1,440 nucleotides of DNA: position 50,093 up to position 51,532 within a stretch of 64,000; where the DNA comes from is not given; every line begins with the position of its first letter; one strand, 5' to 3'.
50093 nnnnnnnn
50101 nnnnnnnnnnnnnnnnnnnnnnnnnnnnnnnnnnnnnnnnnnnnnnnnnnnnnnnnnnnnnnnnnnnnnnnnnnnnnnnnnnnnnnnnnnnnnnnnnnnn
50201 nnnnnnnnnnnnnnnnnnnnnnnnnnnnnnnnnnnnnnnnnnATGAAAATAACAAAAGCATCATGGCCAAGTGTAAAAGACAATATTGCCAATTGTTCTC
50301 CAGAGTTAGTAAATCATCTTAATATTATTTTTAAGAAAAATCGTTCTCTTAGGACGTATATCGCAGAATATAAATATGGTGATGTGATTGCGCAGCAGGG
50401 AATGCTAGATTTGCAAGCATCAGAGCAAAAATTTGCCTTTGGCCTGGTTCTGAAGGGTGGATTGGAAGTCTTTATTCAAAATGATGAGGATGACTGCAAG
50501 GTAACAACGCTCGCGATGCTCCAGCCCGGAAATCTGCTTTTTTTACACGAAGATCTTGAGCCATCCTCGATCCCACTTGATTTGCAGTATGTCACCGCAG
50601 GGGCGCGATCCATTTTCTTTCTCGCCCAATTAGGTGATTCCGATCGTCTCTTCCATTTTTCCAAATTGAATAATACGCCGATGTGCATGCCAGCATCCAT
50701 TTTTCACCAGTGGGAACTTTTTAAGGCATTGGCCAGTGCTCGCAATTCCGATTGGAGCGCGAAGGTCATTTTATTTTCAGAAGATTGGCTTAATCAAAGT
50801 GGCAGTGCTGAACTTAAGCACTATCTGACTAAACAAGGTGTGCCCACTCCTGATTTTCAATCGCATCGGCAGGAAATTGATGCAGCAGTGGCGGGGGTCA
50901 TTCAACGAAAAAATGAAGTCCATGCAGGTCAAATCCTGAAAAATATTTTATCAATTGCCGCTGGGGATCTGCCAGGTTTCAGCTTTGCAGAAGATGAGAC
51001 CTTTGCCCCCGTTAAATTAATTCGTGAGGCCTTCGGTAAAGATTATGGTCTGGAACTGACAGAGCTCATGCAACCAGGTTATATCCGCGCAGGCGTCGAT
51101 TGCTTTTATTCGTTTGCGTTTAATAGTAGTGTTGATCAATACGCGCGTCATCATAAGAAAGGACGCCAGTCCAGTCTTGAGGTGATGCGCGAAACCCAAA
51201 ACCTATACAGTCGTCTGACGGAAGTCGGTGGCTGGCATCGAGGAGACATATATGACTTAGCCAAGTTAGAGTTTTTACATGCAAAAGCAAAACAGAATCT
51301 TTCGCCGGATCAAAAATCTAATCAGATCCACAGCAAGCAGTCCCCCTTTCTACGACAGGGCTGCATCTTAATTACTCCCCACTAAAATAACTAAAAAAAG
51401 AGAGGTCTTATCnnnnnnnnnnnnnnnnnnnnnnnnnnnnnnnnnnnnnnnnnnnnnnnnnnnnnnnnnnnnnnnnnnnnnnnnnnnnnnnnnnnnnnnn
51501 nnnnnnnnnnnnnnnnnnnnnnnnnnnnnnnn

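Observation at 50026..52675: Tandem pair of divergent paralogs of unknown family behind an AT-rich region with a near-consensus promoter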

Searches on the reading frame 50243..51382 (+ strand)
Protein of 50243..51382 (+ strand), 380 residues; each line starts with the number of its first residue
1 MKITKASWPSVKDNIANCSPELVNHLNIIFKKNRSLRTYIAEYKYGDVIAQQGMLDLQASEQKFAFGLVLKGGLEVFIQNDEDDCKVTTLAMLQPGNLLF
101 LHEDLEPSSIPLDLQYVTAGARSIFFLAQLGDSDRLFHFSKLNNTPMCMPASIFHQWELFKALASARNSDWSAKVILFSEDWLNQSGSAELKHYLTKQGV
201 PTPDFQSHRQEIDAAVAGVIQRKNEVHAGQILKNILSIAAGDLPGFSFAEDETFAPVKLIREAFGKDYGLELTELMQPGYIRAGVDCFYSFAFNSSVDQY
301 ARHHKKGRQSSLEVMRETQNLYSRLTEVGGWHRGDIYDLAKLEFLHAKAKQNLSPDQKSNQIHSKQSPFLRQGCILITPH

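Call 4: search_protein_families(library=pfam, proteins=[window:50243-51382:+], max_evalue=1)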
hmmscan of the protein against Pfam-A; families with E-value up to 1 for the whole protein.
window:50243-51382:+ (380 aa): 0 families

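Call 5: search_protein_families(library=ncbifam, proteins=[window:50243-51382:+], max_evalue=1)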
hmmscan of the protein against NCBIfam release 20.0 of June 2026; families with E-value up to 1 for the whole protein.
window:50243-51382:+ (380 aa): 0 families

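Call 8: find_homologous_proteins(query=window:50243-51382:+)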
Query window:50243-51382:+ (380 aa): 7 proteins with E <= 0.001 among 2871 candidates.
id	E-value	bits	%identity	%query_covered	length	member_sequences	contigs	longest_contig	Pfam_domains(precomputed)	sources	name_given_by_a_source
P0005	2.9e-251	851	98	100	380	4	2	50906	-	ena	-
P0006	1.2e-135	470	56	100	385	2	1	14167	-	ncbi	-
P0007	1.6e-133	463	56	98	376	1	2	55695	-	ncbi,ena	-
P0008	2.5e-99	351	45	100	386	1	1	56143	-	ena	-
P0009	1.0e-94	336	43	100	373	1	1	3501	-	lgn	-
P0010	6.4e-94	333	43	100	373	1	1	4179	-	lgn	-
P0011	1.3e-93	332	44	99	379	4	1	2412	-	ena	-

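Call 12: search_solved_structures(query=A1, max_evalue=10)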
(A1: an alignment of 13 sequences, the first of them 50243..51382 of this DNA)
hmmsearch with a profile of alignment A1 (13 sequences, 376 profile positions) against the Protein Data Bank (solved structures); distinct sequences matched with E-value up to 10: 8.
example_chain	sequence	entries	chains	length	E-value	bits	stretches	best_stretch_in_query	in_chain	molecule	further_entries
6cpb_A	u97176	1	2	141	0.029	16.6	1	48-98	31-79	Carbon monoxide oxidation system transcription regulator CooA-1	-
2hkx_A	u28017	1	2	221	0.064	15.5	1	48-98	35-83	Carbon monoxide oxidation system transcription regulator CooA-1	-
2fmy_A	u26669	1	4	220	0.066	15.4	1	48-98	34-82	carbon monoxide oxidation system transcription regulator CooA-1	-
5zbe_A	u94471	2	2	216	0.21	13.8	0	56-79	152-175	Cupin domain protein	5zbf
11kp_A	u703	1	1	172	0.43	12.8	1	157-231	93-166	Protection of telomeres homolog 1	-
7z1u_A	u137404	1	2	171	0.5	12.5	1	129-202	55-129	Non-symbiotic hemoglobin class 1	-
4nq1_A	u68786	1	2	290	1.2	11.3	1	226-285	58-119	4-hydroxy-tetrahydrodipicolinate synthase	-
5j78_A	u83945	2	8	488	3.8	9.7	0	33-88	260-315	Acetaldehyde dehydrogenase (Acetylating)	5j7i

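Call 17: find_related_loci(query=A2, collection=genome_contigs, flank=10000)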
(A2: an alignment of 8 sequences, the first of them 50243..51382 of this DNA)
Query A2 (380 aa) in genome_contigs; peptide patterns used: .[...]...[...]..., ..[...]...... (x = any residue, [..] = any of these).
38 stretches matched a pattern; 3 encode a relative of the query (tblastn E <= 1e-3); 3 distinct loci.
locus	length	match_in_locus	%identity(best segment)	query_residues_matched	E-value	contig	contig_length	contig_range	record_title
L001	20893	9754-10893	98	1-380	0e+0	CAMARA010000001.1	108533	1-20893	MAG: Francisella tularensis subsp. holarctica isolate MaE-09apr19-87 genome assembly, contig: MaE-09apr19-C55, whole gen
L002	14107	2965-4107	56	1-380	1e-144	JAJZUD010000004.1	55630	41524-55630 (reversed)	MAG: Proteobacteria bacterium isolate SKS4.bin17 NODE_883_length_55630_cov_1.803560, whole genome shotgun sequence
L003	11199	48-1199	57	1-379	3e-144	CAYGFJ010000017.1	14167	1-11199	MAG TPA_asm: uncultured Francisellaceae bacterium isolate ERP113451_co1_193 genome assembly, contig: NODE_5057_length_14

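Call 24: predict_structure(alignment_id=A1)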
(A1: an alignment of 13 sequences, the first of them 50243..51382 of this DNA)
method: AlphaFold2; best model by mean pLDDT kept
length: 380 residues; sequences in the alignment: 13
mean_pLDDT: 79.6   pTM: 0.81
mean pLDDT of the five models: 79.6, 79.1, 78.9, 78.0, 73.1
residues with pLDDT >= 90: 85; 70-90: 218; 50-70: 51; < 50: 26
segments of 3 or more residues with pLDDT < 50: 201-205, 299-301, 330-332, 352-365
pLDDT, mean of each block of 10 residues (from residue 1): 84 83 90 90 93 74 86 88 69 88 71 87 83 86 88 84 95 93 87 77 59 85 82 86 85 94 87 80 84 57 57 86 75 58 78 44 53 82
secondary structure, 60 per line:
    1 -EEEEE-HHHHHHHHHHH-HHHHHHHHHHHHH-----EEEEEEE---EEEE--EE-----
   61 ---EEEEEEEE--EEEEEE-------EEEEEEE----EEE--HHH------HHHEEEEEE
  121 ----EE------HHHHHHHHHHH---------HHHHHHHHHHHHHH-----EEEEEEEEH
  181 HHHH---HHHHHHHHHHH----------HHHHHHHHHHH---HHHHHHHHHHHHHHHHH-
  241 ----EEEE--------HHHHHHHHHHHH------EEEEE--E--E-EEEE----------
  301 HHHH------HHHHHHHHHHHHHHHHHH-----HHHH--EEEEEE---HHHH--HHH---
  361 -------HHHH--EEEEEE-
elements in order: E2-6 H8-18 H20-32 E38-44 E48-51 E64-71 E74-79 E87-93 E98-100 E115-120 H133-143 H153-166 E172-179 H180-184 H188-198 H209-219 H223-239 E245-248 H257-268 E275-279 E287-290 H301-304 H311-328 H334-337 E340-345 H349-352 H368-371 E374-379
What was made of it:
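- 50243..51385 (+): Gene A (380 aa), the trimmed, divergent paralog (A clade). AF2 model pLDDT 79.6, pTM 0.81 (call 24).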

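Call 26: search_protein_representatives(alignment_id=A1)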
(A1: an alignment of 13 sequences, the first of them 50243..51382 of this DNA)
Query: 13 sequences, 376 profile positions. Proteins with E-value up to 0.001 (for the whole library): 1094; up to 1e-10: 890; up to 1e-30: 591. The best 150 are listed.
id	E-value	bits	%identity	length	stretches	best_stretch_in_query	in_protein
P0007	5.1e-153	526.0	-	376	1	7-376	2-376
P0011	1.2e-152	524.8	-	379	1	1-374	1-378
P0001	5.5e-141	486.4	-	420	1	2-375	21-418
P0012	1.2e-106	373.3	-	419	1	3-375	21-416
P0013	3.2e-97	342.4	-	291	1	87-374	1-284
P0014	6.5e-73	262.4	-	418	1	4-373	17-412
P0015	7.0e-72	259.0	-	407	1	8-374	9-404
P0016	2.5e-70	253.9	-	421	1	5-375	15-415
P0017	5.3e-69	249.5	-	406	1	4-374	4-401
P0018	6.4e-68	245.9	-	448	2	59-373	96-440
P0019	5.5e-65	236.3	-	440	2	61-374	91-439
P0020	7.4e-65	235.8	-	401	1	1-375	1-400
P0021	1.7e-64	234.7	-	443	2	62-375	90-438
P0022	2.4e-63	230.8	-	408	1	4-375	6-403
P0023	6.6e-63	229.4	-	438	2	61-374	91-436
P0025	2.5e-62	227.5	-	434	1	3-343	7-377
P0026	3.3e-61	223.8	-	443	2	60-375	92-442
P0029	3.8e-60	220.3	-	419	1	3-375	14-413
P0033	2.1e-59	217.9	-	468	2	54-374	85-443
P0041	2.6e-58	214.3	-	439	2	55-375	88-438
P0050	1.3e-57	212.0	-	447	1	2-375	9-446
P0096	1.6e-53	198.6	-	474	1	3-374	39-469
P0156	1.8e-50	188.5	-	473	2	59-375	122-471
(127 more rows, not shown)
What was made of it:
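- Tried and rejected: The exhaustive profile search corrected this (call 26).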

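Call 27: search_protein_families(library=pfam, proteins=[P0012, P0014, P0015, P0018, P0019, P0025, P0033, P0050, P0096, P0156], max_evalue=0.1)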
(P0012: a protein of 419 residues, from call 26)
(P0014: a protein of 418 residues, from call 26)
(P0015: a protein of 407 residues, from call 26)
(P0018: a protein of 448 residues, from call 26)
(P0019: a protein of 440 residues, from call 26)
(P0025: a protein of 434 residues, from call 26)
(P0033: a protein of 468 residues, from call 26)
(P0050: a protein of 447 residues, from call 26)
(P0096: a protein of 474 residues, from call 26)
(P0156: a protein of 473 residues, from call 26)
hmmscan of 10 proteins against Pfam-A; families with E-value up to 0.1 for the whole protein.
P0012 (419 aa): 1 family
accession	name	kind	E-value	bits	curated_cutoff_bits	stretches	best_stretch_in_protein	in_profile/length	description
PF11598.13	COMP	-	0.021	15.6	23.9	1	325-365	4-42/45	Cartilage oligomeric matrix protein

P0014 (418 aa): 0 families

P0015 (407 aa): 0 families

P0018 (448 aa): 2 families
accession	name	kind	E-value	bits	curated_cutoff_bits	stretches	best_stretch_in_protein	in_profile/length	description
PF09324.15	Sec7-like_HDS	-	0.032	14.5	23.5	0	231-279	2-48/84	Mon2/Sec7/BIG1-like, HDS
PF15597.11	Imm59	-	0.062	14.2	26.9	0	195-263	23-87/100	Immunity protein 59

P0019 (440 aa): 0 families

P0025 (434 aa): 1 family
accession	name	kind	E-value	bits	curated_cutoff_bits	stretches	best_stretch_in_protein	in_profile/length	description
PF13283.12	NfrA_C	-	0.062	13.3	25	0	195-266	60-134/173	Bacteriophage N adsorption protein A C-term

P0033 (468 aa): 0 families

P0050 (447 aa): 0 families

P0096 (474 aa): 0 families

P0156 (473 aa): 0 families

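Call 28: list_cluster_members(proteins=[P0012, P0014, P0015, P0018, P0019, P0025, P0033, P0050, P0096, P0156])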
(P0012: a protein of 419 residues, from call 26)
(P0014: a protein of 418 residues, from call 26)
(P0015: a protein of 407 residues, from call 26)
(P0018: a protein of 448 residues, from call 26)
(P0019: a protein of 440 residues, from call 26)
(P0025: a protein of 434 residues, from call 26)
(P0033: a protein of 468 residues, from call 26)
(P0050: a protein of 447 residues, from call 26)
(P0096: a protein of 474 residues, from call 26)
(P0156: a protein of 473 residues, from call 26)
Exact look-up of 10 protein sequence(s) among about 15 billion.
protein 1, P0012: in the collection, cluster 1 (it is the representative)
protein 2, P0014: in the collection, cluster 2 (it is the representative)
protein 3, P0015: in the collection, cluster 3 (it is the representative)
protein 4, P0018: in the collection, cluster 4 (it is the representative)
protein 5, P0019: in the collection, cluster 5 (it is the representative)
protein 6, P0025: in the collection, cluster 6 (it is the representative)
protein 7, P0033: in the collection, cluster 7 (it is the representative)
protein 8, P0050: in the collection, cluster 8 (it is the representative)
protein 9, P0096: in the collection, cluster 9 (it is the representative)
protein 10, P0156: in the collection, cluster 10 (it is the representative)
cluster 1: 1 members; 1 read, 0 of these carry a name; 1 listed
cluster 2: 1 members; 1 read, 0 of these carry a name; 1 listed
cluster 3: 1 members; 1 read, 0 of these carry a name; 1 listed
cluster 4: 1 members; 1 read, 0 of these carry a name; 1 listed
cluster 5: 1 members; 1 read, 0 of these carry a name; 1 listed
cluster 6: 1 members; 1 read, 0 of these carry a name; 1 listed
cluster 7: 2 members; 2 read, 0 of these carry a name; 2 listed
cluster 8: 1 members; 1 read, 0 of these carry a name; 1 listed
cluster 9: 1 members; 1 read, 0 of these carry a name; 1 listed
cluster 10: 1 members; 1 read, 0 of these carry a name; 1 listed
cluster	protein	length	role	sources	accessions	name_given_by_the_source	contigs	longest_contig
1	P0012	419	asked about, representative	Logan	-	-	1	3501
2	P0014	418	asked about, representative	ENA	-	-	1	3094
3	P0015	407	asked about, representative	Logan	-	-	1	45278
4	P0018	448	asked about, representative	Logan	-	-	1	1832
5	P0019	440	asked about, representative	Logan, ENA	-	-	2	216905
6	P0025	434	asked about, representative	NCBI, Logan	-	-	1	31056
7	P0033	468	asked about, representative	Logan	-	-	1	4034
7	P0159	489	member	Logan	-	-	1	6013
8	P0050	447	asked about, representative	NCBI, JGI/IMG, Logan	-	-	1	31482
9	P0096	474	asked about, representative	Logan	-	-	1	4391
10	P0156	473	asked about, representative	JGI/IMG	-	-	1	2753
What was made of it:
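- Tried and rejected: None of 10 clusters carries a name (call 28).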

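Call 29: fold_search(model_id=the predicted structure, library=pdb)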
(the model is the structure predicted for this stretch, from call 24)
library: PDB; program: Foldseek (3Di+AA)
matches with E <= 10: 624; with E <= 0.001: 15
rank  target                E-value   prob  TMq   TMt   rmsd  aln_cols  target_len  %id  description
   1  7pza_A                2.2e-04  1.00  0.28  0.42   9.4       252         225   10  Structure of the Clr-cAMP-DNA complex (released 2022-11-02)
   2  7pza_B                3.2e-04  1.00  0.28  0.42   9.7       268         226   11  Structure of the Clr-cAMP-DNA complex (released 2022-11-02)
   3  3mzh_A                4.0e-04  1.00  0.28  0.42   9.4       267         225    7  Crystal structure of cAMP receptor protein from mycobacterium tuberculosis in complex with cAMP and its DNA binding el (released 2011-06-08)
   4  6qvz_B                6.0e-04  0.99  0.25  0.37  13.1       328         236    9  The Transcriptional Regulator PrfA-L140H mutant from Listeria Monocytogenes (released 2020-04-01)
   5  6qw1_B                6.0e-04  0.99  0.25  0.37  13.0       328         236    8  The Transcriptional Regulator PrfA-L140F mutant from Listeria Monocytogenes (released 2020-04-01)
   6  2xhk_B                6.3e-04  1.00  0.27  0.41   8.6       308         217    9  Crystal structure of transcription factor NtcA from Synechococcus elongatus bound to 2-oxoglutarate (released 2010-08-18)
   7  3r6s_A                6.7e-04  1.00  0.29  0.44   9.2       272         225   10  Crystal structure of GlxR transcription factor from Corynebacterium glutamicum with cAMP (released 2012-03-28)
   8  3e5u_B                6.7e-04  0.99  0.24  0.37  11.9       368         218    9  OCPA complexed CprK (C200S) (released 2008-09-30)
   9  4cyd_D                7.1e-04  1.00  0.25  0.41   7.6       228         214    9  GlxR bound to cAMP (released 2014-12-17)
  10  3fwe_A                7.5e-04  0.99  0.25  0.42  12.9       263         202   11  Crystal Structure of the Apo D138L CAP mutant (released 2009-09-08)
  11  6rsx                  8.4e-04  1.00  0.25  0.34  11.1       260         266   10  Regulatory Subunit of cAMP-dependant Protein Kinase A from Euglena gracilis at 1.6 A resolution (released 2020-10-28)
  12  2xkp_C                8.4e-04  1.00  0.26  0.45   8.8       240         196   10  NtcA from Synechococcus elongatus: active and inactive (released 2010-08-18)
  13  3e5u_D                8.8e-04  0.99  0.24  0.38  12.3       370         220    9  OCPA complexed CprK (C200S) (released 2008-09-30)
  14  4byy_A                9.3e-04  1.00  0.27  0.41  10.0       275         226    9  Apo GlxR (released 2014-07-30)
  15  3d0s_A                9.3e-04  0.99  0.28  0.43   9.8       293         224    8  cAMP receptor protein from m.tuberculosis, cAMP-free form (released 2009-02-03)
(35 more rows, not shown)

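Call 30: search_protein_families(library=padloc, proteins=[window:50243-51382:+, P0019, P0025, P0050], max_evalue=1)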
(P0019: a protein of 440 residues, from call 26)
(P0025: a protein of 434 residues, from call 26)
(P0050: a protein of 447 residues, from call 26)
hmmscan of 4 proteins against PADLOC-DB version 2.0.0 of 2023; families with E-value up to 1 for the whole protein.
window:50243-51382:+ (380 aa): 0 families

P0019 (440 aa): 0 families

P0025 (434 aa): 0 families

P0050 (447 aa): 0 families

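Call 31: search_protein_families(library=phrogs, proteins=[window:50243-51382:+, P0019, P0025, P0050], max_evalue=1)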
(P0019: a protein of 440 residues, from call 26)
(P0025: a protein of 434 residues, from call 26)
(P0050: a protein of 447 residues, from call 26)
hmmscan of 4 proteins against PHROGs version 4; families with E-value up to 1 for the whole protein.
window:50243-51382:+ (380 aa): 0 families

P0019 (440 aa): 0 families

P0025 (434 aa): 1 family
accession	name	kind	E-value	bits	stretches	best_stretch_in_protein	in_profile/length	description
phrog_18952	-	unknown function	0.34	12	1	274-315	37-78/78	-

P0050 (447 aa): 0 families

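Call 35: find_homologous_proteins(query=A4, max_evalue=1e-10)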
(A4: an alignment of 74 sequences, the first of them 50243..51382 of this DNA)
Query A4 (74 sequences) (380 aa, profile of the alignment): 11 proteins with E <= 1e-10 among 8000 candidates.
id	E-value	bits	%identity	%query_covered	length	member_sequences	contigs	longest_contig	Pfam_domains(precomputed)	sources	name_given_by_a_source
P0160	4.5e-143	495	23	86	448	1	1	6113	-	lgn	-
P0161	2.1e-140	487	26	78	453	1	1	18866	-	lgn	-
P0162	1.8e-137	477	24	84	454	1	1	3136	-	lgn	-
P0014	9.4e-118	412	24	73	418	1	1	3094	-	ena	-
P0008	7.4e-86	307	45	100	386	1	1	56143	-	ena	-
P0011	1.3e-80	290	44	99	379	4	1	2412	-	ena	-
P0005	1.5e-78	283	98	100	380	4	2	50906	-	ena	-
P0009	5.2e-77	278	43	100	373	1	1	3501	-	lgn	-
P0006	9.4e-76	274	56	100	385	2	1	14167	-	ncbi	-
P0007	2.4e-74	269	56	98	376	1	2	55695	-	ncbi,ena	-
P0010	3.8e-74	268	43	100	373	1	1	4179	-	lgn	-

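Call 36: search_solved_structures(query=A4, max_evalue=10, show_alignments=2)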
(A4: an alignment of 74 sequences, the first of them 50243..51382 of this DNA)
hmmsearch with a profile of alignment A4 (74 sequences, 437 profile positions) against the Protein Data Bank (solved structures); distinct sequences matched with E-value up to 10: 0.
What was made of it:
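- Tried and rejected: Only CooA at E 0.03, then nothing (calls 12, 36).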

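Call 37: find_encoding_contigs(protein=P0019, flank=8000, max_places=2)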
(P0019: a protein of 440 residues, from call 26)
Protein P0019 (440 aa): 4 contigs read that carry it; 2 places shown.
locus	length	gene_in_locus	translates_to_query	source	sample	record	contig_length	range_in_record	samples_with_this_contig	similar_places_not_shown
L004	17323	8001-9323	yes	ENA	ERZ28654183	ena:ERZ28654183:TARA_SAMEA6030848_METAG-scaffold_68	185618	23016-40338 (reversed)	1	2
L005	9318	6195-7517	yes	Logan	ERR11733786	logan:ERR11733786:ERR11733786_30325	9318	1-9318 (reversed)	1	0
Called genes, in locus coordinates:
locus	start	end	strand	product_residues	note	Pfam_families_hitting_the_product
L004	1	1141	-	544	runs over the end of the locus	PF14849:YidC_periplas, PF02096:60KD_IMP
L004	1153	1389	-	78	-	PF01809:YidD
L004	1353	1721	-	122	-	PF00825:Ribonuclease_P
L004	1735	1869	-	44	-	PF00468:Ribosomal_L34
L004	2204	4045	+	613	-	PF00704:Glyco_hydro_18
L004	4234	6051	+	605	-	PF00704:Glyco_hydro_18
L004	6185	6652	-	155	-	-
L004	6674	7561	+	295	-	PF00126:HTH_1, PF03466:LysR_substrate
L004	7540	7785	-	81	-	-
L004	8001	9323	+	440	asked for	-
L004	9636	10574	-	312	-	PF01343:Peptidase_S49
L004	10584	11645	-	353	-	PF00579:tRNA-synt_1b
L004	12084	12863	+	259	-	PF04338:DUF481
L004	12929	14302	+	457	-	PF01262:AlaDh_PNT_C (faint), PF02254:TrkA_N, PF03435:Sacchrp_dh_NADP (faint), PF13241:NAD_binding_7 (faint), PF02080:TrkA_C (weak), PF02254:TrkA_N, PF02080:TrkA_C (weak)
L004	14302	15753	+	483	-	PF02386:TrkH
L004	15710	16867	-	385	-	PF14907:NTP_transf_5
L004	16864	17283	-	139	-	PF13471:Transglut_core3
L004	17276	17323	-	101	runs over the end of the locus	PF05402:PqqD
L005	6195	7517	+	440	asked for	-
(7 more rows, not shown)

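Call 38: find_encoding_contigs(protein=P0161, flank=8000, max_places=2)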
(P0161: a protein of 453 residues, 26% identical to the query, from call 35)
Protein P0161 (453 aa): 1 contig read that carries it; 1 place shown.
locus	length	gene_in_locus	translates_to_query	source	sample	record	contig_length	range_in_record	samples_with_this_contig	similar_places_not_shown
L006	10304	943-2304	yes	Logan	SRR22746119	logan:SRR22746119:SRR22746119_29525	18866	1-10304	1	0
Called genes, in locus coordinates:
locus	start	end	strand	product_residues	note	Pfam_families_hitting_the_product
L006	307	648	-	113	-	PF00196:GerE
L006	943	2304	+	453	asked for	-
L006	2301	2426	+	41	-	-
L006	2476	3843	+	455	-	-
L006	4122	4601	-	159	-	-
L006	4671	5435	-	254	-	PF00899:ThiF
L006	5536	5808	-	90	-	PF02597:ThiS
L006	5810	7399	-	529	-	PF07812:TfuA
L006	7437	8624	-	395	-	PF02624:YcaO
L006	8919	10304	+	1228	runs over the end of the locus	-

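Call 39: find_encoding_contigs(protein=P0025, flank=7000, max_places=1)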
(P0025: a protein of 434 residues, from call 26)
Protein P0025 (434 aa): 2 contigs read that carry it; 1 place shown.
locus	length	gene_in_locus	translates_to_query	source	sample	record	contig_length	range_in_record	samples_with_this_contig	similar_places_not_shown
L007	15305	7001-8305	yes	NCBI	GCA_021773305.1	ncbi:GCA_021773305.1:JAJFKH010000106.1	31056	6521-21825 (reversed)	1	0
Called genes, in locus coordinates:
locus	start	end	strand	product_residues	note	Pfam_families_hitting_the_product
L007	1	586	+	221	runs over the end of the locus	PF00574:CLP_protease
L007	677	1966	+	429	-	PF06689:zf-C4_ClpX, PF13401:AAA_22 (faint), PF01078:Mg_chelatase (faint), PF00004:AAA, PF07724:AAA_2, PF07728:AAA_5 (weak), PF10431:ClpB_D2-small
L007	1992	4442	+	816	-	PF02190:LON_substr_bdg, PF00004:AAA, PF07728:AAA_5, PF22667:Lon_lid, PF05362:Lon_C, PF13541:ChlI (weak)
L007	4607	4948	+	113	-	PF18291:HU-HIG (weak), PF00216:Bac_DNA_binding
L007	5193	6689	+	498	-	PF13623:SurA_N_2, PF13624:SurA_N_3, PF09312:SurA_N (weak)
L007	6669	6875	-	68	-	-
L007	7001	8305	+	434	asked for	-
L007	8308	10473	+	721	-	PF00496:SBP_bac_5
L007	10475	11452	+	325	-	PF19300:BPD_transp_1_N (weak), PF00528:BPD_transp_1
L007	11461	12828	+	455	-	PF00528:BPD_transp_1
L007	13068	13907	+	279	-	PF09992:NAGPA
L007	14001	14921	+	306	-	PF04960:Glutaminase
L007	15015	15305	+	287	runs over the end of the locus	-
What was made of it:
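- L007: member followed by SBP_bac_5 and permeases (call 39).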

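Call 40: find_encoding_contigs(protein=P0050, flank=7000, max_places=1)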
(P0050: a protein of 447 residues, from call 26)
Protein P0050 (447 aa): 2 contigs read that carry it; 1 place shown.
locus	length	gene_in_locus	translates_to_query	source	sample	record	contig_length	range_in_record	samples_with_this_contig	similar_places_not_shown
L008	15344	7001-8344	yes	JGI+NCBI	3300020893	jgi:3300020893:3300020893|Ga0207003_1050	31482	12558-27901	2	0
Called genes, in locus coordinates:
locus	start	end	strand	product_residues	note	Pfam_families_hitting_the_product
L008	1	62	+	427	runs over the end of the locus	PF08886:GshA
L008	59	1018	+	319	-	PF02951:GSH-S_N, PF02955:GSH-S_ATP, PF08443:RimK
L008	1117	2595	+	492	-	-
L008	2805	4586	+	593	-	-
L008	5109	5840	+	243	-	PF00106:adh_short, PF08659:KR, PF13561:adh_short_C2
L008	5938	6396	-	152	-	-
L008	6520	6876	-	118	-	PF01050:MannoseP_isomer (weak), PF00190:Cupin_1 (weak), PF02311:AraC_binding (weak), PF07883:Cupin_2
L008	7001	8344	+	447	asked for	-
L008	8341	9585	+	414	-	-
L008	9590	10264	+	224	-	PF02475:TRM5-TYW2_MTfase (weak), PF05175:MTS, PF06325:PrmA, PF13489:Methyltransf_23 (weak), PF13649:Methyltransf_25, PF13847:Methyltransf_31 (weak), PF08241:Methyltransf_11 (weak), PF08242:Methyltransf_12 (weak)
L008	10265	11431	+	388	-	PF00083:Sugar_tr (weak), PF07690:MFS_1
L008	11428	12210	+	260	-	PF05721:PhyH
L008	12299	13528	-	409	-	PF07690:MFS_1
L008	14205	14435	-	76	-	-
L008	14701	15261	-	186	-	PF12694:cpYpsA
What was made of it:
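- L008: member, 414-aa protein, methyltransferase, MFS, PhyH (call 40).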
